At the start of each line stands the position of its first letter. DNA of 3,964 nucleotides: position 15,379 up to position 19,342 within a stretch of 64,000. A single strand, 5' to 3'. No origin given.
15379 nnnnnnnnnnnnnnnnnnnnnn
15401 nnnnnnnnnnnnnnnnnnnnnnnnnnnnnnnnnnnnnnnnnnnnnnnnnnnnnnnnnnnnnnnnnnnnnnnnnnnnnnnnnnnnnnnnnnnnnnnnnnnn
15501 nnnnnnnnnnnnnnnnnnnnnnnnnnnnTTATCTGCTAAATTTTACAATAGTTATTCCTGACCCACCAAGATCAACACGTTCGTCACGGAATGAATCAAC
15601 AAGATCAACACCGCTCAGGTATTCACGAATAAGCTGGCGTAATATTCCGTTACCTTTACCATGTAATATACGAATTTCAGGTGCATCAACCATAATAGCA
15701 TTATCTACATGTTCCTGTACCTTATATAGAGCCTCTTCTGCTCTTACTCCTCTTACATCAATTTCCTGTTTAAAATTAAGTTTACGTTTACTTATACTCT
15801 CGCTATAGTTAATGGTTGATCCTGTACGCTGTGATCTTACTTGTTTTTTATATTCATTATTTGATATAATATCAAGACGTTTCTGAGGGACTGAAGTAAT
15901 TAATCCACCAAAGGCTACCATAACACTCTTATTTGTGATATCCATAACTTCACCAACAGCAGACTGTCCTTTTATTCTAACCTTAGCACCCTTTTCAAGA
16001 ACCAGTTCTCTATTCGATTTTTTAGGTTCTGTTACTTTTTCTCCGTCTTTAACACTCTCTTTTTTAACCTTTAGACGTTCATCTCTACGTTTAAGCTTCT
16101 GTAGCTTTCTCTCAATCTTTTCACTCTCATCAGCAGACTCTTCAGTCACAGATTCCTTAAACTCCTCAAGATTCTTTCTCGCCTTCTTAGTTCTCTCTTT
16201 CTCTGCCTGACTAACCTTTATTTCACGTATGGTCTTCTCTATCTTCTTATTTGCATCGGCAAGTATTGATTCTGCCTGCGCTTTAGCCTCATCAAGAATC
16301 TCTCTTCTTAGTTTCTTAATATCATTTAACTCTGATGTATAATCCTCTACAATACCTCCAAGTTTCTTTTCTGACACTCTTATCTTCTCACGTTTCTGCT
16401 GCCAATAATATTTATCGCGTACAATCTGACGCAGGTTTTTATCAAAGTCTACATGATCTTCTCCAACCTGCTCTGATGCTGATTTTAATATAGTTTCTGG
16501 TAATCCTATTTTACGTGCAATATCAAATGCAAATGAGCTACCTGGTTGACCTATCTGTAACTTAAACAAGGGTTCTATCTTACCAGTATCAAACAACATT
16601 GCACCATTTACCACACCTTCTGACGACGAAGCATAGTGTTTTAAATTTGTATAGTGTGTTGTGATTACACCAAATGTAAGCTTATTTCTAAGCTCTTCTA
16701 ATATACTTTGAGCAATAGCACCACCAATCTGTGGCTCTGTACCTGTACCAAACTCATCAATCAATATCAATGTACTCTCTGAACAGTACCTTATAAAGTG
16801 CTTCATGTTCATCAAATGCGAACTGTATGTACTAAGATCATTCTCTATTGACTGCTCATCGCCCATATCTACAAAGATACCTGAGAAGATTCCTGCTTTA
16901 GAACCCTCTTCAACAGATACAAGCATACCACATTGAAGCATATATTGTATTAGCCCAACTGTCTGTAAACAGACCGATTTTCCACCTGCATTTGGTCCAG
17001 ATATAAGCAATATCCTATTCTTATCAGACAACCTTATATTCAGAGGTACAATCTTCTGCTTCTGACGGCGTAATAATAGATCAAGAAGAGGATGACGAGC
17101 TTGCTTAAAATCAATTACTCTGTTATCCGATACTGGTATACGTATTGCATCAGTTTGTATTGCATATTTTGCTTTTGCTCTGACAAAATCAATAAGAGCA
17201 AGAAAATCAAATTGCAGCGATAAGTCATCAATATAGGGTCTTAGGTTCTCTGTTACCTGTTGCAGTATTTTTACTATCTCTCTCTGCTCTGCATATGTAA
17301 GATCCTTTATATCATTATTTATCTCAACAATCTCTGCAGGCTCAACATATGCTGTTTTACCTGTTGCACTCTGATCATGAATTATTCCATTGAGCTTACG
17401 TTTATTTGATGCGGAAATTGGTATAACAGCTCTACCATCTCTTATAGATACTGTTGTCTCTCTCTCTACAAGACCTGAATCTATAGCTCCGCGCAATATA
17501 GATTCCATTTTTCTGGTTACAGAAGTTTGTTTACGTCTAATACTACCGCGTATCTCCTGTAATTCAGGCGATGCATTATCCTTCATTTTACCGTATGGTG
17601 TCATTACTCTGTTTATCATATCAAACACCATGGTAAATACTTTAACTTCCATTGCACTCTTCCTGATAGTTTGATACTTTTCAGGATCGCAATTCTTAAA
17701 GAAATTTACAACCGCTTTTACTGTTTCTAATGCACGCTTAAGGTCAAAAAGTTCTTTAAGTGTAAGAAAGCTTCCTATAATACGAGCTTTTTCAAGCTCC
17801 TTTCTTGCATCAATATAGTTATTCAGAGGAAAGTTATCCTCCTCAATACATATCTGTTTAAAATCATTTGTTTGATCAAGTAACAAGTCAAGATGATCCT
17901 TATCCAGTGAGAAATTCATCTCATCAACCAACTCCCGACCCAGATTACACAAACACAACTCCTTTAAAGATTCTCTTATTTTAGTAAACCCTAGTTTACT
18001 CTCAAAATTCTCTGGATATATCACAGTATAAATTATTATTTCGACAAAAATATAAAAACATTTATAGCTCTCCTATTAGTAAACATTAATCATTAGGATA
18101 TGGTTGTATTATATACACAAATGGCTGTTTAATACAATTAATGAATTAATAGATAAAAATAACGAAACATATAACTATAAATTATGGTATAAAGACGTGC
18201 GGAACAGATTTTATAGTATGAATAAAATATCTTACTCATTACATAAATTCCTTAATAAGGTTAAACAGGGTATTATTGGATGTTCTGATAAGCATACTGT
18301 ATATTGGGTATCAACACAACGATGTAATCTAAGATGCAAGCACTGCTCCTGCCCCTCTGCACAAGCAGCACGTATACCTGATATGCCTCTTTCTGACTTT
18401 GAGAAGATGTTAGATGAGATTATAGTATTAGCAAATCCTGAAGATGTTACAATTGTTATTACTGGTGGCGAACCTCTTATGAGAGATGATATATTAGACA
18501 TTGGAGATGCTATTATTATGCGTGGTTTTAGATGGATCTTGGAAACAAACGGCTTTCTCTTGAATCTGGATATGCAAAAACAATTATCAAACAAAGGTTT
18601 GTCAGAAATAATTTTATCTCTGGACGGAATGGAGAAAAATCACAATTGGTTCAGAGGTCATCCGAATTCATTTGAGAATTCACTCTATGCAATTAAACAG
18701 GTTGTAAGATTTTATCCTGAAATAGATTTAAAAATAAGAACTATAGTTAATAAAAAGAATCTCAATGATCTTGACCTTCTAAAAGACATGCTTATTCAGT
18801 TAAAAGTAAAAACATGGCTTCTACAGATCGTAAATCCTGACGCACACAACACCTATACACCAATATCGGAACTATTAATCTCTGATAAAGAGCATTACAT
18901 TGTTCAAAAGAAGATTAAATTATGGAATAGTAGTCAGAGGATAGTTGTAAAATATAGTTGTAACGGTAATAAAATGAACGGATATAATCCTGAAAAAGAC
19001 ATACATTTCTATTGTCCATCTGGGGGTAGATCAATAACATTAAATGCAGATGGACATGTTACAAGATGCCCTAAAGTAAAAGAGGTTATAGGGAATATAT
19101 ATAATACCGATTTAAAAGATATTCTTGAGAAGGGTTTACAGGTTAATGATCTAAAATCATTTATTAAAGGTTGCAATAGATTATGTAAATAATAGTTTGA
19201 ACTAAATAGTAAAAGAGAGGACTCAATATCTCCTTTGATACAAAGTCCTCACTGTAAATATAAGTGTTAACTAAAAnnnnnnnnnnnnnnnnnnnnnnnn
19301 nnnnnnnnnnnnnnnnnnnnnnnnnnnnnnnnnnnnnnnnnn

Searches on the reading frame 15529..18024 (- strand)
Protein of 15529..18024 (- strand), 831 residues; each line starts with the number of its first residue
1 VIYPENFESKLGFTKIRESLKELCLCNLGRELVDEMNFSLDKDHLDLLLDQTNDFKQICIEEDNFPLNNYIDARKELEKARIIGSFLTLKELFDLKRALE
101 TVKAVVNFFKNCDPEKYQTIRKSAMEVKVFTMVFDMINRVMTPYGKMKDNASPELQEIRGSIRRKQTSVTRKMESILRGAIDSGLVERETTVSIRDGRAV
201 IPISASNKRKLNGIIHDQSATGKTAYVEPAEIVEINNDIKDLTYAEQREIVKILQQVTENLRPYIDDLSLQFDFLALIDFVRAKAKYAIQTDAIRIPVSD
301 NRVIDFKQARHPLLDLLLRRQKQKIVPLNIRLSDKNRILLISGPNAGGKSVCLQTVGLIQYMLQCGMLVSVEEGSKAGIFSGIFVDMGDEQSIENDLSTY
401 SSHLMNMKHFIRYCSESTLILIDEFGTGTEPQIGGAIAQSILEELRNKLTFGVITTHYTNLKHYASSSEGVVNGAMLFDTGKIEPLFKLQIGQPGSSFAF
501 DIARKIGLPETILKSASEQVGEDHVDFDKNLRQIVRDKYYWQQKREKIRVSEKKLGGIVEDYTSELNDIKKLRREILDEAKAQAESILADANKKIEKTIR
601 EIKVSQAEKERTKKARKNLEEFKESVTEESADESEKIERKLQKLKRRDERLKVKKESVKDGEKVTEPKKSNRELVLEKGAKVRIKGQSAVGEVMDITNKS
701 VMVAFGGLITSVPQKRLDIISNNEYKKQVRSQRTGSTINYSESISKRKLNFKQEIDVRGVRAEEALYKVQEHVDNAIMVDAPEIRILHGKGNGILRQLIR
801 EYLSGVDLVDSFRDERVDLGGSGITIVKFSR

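Call 73: search_protein_families(library=pfam, proteins=[window:15529-18024:-], max_evalue=0.00001)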
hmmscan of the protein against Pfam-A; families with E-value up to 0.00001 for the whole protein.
window:15529-18024:- (831 aa): 3 families
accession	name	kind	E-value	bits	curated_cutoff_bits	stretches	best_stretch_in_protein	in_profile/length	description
PF00488.27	MutS_V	-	7.4e-29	101.5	30.2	1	340-519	2-183/188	MutS domain V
PF01713.27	Smr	-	2e-19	70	25.7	1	755-829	1-76/77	Smr domain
PF20297.4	MSSS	-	3.3e-07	30.3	26.8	1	679-717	2-42/42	MutS2 and Smr-associated SH3 domain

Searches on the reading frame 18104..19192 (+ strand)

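Call 82: search_protein_families(library=pfam, proteins=[window:18104-19192:+], max_evalue=0.0001)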
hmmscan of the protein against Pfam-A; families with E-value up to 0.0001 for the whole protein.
window:18104-19192:+ (362 aa): 3 families
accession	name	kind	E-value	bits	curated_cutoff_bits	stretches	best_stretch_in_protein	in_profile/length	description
PF04055.27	Radical_SAM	-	2.7e-20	73.6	29.5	1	69-209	2-144/166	Radical SAM superfamily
PF13353.11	Fer4_12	-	1.1e-05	26.2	22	1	71-175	12-115/137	4Fe-4S single cluster domain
PF13186.11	SPASM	-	7.4e-05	23.4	21.5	1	304-361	1-63/67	Iron-sulfur cluster-binding domain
